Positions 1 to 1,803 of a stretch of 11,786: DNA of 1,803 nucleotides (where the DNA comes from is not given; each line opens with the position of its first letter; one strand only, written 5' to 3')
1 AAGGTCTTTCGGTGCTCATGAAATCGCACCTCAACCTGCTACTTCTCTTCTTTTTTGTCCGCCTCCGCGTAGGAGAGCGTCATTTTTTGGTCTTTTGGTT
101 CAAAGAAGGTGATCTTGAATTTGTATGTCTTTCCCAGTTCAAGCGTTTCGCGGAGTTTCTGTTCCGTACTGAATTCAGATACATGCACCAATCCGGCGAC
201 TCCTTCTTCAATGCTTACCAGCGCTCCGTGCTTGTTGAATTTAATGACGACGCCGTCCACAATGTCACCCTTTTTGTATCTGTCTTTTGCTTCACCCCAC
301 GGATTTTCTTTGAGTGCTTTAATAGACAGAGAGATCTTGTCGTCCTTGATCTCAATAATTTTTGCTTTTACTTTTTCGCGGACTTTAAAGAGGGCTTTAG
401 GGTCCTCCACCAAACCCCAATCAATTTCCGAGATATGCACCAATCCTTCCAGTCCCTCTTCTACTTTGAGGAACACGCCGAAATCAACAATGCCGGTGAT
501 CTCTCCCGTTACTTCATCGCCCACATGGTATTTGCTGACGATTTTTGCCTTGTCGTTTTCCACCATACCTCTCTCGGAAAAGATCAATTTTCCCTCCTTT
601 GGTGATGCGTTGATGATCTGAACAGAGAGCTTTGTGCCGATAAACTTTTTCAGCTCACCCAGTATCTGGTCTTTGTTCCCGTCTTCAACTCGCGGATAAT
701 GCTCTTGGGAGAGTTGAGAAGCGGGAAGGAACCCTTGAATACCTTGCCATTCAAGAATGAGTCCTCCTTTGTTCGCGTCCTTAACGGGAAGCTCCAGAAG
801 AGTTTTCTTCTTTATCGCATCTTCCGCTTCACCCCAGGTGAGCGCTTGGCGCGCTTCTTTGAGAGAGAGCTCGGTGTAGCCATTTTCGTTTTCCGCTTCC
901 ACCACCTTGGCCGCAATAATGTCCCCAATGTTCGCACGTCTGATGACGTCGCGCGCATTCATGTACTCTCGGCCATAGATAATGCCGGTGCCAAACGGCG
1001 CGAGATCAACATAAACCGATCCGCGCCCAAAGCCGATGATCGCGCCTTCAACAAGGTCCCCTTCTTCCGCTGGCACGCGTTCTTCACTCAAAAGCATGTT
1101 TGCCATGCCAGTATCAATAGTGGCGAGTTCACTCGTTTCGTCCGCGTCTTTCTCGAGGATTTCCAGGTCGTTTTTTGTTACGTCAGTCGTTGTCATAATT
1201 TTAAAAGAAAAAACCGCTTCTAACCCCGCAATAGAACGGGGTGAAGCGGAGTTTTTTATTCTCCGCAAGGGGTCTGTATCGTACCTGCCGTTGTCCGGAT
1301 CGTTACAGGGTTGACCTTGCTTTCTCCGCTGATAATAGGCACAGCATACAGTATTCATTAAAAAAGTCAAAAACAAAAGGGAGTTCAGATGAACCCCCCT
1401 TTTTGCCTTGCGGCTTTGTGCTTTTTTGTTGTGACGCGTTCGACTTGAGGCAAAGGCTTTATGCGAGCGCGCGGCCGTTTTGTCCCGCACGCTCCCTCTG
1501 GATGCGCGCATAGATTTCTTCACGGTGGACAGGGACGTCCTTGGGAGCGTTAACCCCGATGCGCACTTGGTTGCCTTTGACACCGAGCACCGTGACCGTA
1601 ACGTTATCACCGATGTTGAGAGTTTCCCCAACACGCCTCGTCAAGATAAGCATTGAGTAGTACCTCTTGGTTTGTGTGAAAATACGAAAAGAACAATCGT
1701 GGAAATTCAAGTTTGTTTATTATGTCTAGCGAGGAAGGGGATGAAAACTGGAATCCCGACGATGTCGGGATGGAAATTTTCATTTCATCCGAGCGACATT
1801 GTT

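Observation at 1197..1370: rpsA has a long SD-less leader with mutually exclusive hairpins ending at the start codon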

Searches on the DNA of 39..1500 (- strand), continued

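Call 56: search_with_rna_model(model_id=R2, sources=[window, L001, L002, L003, L004, L005, L006, L007, L008, L009, L010, L011, L012, L013, L014, L015, L016, L017, L018, L019, L020, L021, L022, L023, L024, L025, L026, L027, L028, L029, L030, L031, L032, L033, L034, L035, L036, L037, L038, L039, L040, L041, L042, L043, L044, L045, L046, L047, L048, L049, L050, L051, L052, L053, L054, L055, L056, L057, L058, L060, L061, L062, L063, L064, L065, L066, L067, L068, L069, L070, L071, L072, L073, L074, L075, L076, L077, L078, L080, L081, L082, L083], max_evalue=10, make_alignment=true)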
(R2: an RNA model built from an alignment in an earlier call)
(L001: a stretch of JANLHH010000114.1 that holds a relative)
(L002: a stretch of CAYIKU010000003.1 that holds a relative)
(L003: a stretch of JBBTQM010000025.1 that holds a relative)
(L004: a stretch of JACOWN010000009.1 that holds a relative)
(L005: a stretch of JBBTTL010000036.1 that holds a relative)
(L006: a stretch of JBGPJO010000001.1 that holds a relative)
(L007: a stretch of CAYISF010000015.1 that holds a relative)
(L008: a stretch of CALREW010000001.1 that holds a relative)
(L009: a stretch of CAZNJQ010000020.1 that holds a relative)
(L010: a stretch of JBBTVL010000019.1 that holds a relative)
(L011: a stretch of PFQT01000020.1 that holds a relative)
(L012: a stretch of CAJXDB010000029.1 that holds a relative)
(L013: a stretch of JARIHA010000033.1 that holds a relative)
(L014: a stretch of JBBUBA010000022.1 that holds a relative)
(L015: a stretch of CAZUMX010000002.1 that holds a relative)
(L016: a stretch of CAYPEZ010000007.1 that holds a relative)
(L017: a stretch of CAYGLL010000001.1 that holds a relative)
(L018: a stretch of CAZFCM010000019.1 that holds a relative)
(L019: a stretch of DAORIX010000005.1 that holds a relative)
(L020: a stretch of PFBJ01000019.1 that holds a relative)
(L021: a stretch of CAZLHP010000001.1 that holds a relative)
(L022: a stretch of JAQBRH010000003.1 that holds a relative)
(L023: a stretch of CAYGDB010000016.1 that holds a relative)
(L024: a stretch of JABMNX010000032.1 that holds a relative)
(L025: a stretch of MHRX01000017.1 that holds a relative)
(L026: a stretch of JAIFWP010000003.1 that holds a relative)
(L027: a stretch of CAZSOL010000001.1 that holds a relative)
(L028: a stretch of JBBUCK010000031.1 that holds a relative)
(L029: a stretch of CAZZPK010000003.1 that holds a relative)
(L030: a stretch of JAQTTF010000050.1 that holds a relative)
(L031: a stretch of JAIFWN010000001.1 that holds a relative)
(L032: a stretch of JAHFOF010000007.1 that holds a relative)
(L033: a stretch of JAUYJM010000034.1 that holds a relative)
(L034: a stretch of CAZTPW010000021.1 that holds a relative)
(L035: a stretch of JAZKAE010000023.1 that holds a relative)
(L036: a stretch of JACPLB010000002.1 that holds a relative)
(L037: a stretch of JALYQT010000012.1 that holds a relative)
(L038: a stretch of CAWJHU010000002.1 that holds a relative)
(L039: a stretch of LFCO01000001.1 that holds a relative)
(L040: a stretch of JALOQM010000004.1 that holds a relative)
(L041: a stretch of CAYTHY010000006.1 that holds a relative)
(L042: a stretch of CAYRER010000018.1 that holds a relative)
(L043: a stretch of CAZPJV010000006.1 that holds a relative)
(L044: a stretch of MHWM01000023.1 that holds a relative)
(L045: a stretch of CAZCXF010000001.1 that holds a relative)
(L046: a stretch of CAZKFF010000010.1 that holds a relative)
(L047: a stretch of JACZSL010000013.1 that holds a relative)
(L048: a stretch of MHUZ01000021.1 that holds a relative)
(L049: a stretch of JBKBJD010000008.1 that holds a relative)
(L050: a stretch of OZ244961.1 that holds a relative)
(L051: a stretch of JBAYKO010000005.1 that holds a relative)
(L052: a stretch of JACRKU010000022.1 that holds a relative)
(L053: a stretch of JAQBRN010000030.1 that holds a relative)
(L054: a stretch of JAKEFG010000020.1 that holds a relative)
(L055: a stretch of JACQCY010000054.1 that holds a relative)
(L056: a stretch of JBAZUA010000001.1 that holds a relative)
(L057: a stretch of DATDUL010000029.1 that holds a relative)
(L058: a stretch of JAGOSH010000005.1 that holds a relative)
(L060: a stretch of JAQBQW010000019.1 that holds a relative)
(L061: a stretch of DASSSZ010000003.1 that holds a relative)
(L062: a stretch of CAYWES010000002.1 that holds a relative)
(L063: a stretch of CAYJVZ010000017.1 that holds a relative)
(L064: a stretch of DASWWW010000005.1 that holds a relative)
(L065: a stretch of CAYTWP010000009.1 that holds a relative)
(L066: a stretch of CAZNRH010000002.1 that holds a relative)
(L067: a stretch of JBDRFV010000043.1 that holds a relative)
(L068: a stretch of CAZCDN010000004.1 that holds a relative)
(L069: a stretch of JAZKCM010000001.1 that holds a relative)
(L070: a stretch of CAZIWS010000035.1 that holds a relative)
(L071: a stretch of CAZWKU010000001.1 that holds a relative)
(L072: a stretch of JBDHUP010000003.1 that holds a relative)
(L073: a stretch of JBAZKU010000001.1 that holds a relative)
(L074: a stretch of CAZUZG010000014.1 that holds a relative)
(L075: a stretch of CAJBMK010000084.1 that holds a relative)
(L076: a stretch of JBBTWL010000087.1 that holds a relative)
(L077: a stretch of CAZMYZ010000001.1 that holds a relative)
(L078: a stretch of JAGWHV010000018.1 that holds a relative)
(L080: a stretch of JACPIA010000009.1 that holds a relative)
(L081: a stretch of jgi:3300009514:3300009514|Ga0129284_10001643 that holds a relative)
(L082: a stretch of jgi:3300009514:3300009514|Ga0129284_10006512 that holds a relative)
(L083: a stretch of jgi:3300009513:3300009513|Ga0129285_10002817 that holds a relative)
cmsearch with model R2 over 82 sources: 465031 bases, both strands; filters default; matches with E-value up to 10: 36.
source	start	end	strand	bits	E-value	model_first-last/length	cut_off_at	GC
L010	241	339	+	66.7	9.5e-13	1-80/80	no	0.34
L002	2254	2331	+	62.1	1.3e-11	1-80/80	no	0.4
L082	2258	2344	+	62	1.3e-11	1-80/80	no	0.47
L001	2361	2455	+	61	2.4e-11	1-80/80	no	0.48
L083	2390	2482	+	60.9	2.4e-11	1-80/80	no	0.42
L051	2188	2268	+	60.9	2.5e-11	1-80/80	no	0.35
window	1244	1339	-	58.5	9.7e-11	1-80/80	no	0.5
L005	40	111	+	57.9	1.4e-10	1-80/80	no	0.46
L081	69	157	+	57.3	1.9e-10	1-80/80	no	0.49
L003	2252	2342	+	56.9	2.4e-10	1-80/80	no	0.55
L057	2317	2409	+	55.7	4.6e-10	1-80/80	no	0.39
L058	2319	2409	+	54.9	7.2e-10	1-80/80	no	0.4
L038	2297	2371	+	48.9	2.1e-08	1-80/80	no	0.37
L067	2292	2368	+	47.7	4e-08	1-80/80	no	0.35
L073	2276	2349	+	47.2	5.5e-08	1-80/80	no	0.36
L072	2406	2484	+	46.8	6.5e-08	1-80/80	no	0.37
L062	2322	2411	+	46.8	6.6e-08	1-80/80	no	0.57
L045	2357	2440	+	43.7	3.8e-07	1-80/80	no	0.44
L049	2315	2402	+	42.5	7.6e-07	1-80/80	no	0.44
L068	2282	2367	+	41.1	1.7e-06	1-80/80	no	0.47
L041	2344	2423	+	39.5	4.1e-06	1-80/80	no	0.34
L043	2399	2460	+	31.8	0.0003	7-80/80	no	0.48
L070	540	597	+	28.7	0.0017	1-80/80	no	0.41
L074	2325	2395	+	27.4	0.0036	1-80/80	no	0.55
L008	2391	2477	+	25.1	0.013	1-80/80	no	0.53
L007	446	530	+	24.4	0.019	1-80/80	no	0.47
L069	2406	2479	+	24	0.024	1-80/80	no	0.45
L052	2346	2436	+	22.5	0.055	1-80/80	no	0.52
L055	438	506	+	21.8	0.079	1-80/80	no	0.48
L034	1783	1851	+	20.1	0.21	1-80/80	no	0.43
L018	2424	2491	+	19.7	0.26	1-80/80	no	0.4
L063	2239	2320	+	17.8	0.78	1-80/80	no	0.37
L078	1241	1330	+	17.1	1.1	1-80/80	no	0.49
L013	1337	1419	+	16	2.1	1-80/80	no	0.39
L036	2413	2492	+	14.3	5.5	1-80/80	no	0.54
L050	2408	2494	+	13.7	7.4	1-80/80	no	0.45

Alignment A7: 36 matches aligned to the model, 154 columns, each read 5' to 3' on its own strand. Consensus structure (alignment columns), stored with it:
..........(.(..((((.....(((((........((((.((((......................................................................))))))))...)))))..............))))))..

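Call 57: build_rna_model(alignment_id=A7)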
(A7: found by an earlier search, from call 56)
Model R3 built from alignment A7 (36 sequences, 154 columns); structure: stored with the alignment.
model positions 79; base pairs 19; branch points 0; effective number of sequences 21.73; information 0.717 bits per position. Calibrated on 0.2 Mb of random sequence (short: E-values are rough).
structure used (alignment columns):
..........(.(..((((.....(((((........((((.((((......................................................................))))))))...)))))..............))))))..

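Call 58: search_with_rna_model(model_id=R3, sources=[window, L001, L002, L003, L004, L005, L006, L007, L008, L009, L010, L011, L012, L013, L014, L015, L016, L017, L018, L019, L020, L021, L022, L023, L024, L025, L026, L027, L028, L029, L030, L031, L032, L033, L034, L035, L036, L037, L038, L039, L040, L041, L042, L043, L044, L045, L046, L047, L048, L049, L050, L051, L052, L053, L054, L055, L056, L057, L058, L059, L060, L061, L062, L063, L064, L065, L066, L067, L068, L069, L070, L071, L072, L073, L074, L075, L076, L077, L078, L079, L080, L081, L082, L083], max_evalue=10, make_alignment=true)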
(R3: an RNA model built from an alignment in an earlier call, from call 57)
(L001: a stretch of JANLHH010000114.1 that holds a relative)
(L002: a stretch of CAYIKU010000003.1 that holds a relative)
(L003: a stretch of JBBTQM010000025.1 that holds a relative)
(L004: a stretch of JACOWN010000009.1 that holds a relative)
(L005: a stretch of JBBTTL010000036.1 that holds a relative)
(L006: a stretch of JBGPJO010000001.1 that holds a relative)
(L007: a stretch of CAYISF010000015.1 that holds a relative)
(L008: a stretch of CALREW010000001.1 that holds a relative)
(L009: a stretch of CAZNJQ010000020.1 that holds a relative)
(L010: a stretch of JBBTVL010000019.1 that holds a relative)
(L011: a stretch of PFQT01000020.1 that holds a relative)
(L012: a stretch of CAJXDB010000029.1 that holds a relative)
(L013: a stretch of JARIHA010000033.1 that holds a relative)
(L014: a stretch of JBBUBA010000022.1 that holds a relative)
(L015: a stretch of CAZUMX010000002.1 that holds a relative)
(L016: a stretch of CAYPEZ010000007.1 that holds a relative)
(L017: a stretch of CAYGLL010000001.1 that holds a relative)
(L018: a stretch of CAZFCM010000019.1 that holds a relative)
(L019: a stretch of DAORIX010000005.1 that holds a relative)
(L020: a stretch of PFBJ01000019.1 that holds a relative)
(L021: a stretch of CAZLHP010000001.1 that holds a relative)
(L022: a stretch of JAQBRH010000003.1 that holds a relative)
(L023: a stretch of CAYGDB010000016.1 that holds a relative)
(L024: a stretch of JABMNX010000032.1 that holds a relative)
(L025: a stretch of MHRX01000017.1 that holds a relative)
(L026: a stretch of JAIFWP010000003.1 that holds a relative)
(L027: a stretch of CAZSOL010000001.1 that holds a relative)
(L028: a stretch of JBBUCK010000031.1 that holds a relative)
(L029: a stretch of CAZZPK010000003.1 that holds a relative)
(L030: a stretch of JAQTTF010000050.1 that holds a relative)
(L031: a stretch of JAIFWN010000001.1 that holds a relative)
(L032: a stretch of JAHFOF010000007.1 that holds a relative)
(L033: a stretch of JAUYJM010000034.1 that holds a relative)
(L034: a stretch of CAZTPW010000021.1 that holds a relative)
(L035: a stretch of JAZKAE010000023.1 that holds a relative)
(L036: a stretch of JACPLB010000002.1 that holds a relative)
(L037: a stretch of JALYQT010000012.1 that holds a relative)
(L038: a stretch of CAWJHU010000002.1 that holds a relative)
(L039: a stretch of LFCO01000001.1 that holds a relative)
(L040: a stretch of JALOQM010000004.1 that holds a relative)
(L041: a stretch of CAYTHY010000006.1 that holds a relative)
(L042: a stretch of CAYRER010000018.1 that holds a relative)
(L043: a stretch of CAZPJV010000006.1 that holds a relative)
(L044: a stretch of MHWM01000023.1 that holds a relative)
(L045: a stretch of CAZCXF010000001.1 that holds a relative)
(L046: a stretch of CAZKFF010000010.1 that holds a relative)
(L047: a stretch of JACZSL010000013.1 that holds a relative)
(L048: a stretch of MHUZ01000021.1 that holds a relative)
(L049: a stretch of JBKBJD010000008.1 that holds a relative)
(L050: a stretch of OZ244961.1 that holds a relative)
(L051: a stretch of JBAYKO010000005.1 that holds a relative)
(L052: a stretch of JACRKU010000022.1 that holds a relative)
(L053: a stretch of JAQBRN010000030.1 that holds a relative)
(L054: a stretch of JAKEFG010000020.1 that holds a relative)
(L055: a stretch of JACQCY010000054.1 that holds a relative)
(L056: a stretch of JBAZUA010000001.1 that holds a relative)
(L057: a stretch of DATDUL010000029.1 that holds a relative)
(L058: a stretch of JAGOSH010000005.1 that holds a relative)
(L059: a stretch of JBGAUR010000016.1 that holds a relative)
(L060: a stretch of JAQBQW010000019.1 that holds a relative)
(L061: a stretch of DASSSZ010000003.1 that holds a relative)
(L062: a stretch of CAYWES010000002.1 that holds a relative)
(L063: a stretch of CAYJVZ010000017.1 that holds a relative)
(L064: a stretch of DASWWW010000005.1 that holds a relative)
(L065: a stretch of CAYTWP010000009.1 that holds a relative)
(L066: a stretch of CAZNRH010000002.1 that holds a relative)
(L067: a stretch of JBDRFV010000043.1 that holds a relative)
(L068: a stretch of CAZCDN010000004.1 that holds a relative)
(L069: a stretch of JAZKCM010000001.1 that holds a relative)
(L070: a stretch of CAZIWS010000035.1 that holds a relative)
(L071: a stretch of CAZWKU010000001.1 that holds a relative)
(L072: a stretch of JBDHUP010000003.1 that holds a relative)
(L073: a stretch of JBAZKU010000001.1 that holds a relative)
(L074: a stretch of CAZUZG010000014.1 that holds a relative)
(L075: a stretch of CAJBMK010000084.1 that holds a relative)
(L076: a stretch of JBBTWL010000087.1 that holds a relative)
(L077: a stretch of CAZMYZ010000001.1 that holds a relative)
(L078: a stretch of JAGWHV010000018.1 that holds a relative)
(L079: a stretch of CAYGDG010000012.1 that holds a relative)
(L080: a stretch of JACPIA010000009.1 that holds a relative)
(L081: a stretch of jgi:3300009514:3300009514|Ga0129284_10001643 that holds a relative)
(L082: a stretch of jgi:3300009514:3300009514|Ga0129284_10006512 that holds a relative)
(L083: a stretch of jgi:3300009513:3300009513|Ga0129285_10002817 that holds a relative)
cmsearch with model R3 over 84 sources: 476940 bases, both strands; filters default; matches with E-value up to 10: 45.
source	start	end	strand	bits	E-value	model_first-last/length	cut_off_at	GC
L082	2258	2344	+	62.5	4.1e-10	1-79/79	no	0.47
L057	2317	2409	+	61.9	5.7e-10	1-79/79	no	0.39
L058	2319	2409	+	61.8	5.9e-10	1-79/79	no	0.4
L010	241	339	+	61.5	6.7e-10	1-79/79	no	0.34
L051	2188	2268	+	60.6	1.1e-09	1-79/79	no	0.35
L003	2252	2342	+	57.9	4e-09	1-79/79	no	0.55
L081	69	157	+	57.8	4.1e-09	1-79/79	no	0.49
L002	2254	2331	+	57.4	5.2e-09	1-79/79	no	0.4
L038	2297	2371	+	56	1e-08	1-79/79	no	0.37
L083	2390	2482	+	55.5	1.3e-08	1-79/79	no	0.42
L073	2276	2349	+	55.4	1.4e-08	1-79/79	no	0.36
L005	40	111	+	55.2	1.5e-08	1-79/79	no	0.46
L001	2361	2455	+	52.6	5.6e-08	1-79/79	no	0.48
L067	2292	2368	+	52.4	6e-08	1-79/79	no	0.35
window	1244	1339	-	51.5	9.7e-08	1-79/79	no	0.5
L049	2315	2402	+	50.4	1.6e-07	1-79/79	no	0.44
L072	2406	2484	+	47.6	6.3e-07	1-79/79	no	0.37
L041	2344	2423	+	45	2.4e-06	1-79/79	no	0.34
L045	2357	2440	+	44.9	2.4e-06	1-79/79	no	0.44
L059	2357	2440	+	44.1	3.7e-06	1-79/79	no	0.46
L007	446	530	+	41.8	1.1e-05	1-79/79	no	0.47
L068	2282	2367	+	40.2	2.5e-05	1-79/79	no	0.47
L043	2399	2460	+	39.1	4.3e-05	7-79/79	no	0.48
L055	438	506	+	38.1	7.1e-05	1-79/79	no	0.48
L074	2325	2395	+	38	7.5e-05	1-79/79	no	0.55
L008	2391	2477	+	37.6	8.8e-05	1-79/79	no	0.53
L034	1783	1851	+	37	0.00012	1-79/79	no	0.43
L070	540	597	+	36.3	0.00017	1-79/79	no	0.41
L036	2413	2492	+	35.7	0.00023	1-79/79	no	0.54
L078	1241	1330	+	35.6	0.00023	1-79/79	no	0.49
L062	2322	2407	+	35.4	0.00027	1-79/79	no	0.56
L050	2408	2494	+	32.7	0.001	1-79/79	no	0.45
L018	2424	2491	+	32.6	0.0011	1-79/79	no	0.4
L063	2239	2320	+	31.9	0.0015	1-79/79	no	0.37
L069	2406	2479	+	31.4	0.0019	1-79/79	no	0.45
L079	2285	2361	+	31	0.0023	1-79/79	no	0.51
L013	1337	1419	+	30.4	0.0031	1-79/79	no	0.39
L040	2357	2438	+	27.7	0.012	1-79/79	no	0.59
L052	2346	2432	+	26.9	0.018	1-79/79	no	0.52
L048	2343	2431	+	22.3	0.17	1-79/79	no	0.43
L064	2313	2401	+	21.6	0.23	1-79/79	no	0.49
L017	2413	2502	+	20.5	0.4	1-79/79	no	0.42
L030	77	160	+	18.1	1.3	1-79/79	no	0.35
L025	2164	2230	+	17.1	2.2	1-79/79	no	0.48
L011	1612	1684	+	14.9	6.6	1-79/79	no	0.49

Alignment A8: 45 matches aligned to the model, 129 columns, each read 5' to 3' on its own strand. Consensus structure (alignment columns), stored with it:
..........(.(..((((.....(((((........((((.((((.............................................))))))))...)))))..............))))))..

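Call 74: search_with_rna_model(model_id=R3, sources=[L014, L022, L026, L027, L031, L032, L035, L037, L039, L044, L053, L056, L060, L004, L020, L015], filters=off, max_evalue=10, show_alignments=4)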
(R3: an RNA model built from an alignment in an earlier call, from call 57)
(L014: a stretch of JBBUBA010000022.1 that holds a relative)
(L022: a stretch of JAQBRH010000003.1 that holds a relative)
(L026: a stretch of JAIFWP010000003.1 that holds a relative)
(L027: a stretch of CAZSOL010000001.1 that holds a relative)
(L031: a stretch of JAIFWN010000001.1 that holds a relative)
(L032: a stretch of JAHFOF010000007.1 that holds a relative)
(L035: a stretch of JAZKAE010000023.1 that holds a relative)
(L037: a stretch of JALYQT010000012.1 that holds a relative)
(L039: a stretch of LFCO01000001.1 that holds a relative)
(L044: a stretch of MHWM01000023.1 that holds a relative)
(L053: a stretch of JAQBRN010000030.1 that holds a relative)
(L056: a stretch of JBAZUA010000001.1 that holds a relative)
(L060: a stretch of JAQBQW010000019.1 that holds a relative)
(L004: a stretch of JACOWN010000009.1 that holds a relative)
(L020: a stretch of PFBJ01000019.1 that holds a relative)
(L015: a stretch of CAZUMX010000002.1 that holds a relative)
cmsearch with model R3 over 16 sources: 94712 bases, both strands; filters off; matches with E-value up to 10: 6.
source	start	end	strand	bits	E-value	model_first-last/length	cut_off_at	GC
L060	2385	2461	+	14.2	1.8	1-79/79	no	0.53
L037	5396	5481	+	13.4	2.7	1-79/79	no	0.3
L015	4557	4595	+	12.2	4.9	26-57/79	no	0.36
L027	2401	2444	+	12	5.4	24-57/79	no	0.43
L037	2382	2459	+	11.5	7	1-79/79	no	0.42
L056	2400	2454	+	11.4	7.3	20-61/79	no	0.53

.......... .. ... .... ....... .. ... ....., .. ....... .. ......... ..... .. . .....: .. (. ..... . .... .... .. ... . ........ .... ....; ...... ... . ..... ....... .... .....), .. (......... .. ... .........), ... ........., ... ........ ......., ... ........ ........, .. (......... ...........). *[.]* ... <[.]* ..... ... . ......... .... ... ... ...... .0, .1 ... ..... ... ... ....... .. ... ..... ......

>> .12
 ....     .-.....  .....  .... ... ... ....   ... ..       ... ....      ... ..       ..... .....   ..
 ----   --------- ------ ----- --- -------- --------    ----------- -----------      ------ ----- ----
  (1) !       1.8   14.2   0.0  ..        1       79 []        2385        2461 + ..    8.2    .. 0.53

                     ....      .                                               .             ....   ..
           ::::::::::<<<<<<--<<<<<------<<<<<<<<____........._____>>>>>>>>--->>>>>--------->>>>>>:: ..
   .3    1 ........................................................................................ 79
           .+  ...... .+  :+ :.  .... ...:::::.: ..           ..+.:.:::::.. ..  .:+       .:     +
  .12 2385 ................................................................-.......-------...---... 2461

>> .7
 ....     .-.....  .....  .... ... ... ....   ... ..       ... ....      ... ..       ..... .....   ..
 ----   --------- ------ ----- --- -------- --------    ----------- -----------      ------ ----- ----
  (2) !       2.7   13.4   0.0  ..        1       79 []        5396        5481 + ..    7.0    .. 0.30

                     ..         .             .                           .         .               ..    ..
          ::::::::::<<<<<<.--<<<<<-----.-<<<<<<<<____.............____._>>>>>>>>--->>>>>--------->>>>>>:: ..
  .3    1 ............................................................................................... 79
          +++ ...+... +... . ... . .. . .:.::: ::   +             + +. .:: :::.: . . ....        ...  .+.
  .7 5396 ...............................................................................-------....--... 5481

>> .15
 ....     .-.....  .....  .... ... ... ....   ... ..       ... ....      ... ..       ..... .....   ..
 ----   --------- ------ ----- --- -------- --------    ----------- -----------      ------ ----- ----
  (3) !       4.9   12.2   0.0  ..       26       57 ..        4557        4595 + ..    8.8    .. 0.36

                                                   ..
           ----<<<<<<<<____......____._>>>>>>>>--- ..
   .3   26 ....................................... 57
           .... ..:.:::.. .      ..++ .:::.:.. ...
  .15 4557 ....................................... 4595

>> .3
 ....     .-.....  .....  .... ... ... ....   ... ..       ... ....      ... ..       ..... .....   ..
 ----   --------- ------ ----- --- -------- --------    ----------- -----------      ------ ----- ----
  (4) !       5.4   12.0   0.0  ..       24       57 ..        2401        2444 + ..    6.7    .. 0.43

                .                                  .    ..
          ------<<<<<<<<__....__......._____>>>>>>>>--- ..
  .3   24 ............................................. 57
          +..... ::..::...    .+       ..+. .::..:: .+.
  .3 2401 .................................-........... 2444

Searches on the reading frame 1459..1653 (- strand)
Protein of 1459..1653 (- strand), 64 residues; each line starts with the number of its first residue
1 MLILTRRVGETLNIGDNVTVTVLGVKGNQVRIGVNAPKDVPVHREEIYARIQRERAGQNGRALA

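Call 8: search_protein_families(library=pfam, proteins=[window:1459-1653:-])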
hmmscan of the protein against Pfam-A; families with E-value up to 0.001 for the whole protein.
window:1459-1653:- (64 aa): 1 family
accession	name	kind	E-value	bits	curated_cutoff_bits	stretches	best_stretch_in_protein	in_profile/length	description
PF02599.21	CsrA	-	3.1e-26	91.5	27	1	1-52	1-52/53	Global regulator protein family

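Call 61: search_protein_families(library=ncbifam, proteins=[window:1459-1653:-])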
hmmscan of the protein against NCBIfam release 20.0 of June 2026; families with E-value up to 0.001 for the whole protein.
window:1459-1653:- (64 aa): 3 families
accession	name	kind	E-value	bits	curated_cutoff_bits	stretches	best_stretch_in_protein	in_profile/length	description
NF002469.0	PRK01712.1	equivalog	5.7e-33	112.7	73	1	1-56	1-56/65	carbon storage regulator CsrA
TIGR00202.1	csrA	equivalog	2.2e-27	95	70.1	1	1-55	1-55/69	carbon storage regulator CsrA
NF001844.0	PRK00568.1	equivalog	1.1e-08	35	106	1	1-53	1-53/76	carbon storage regulator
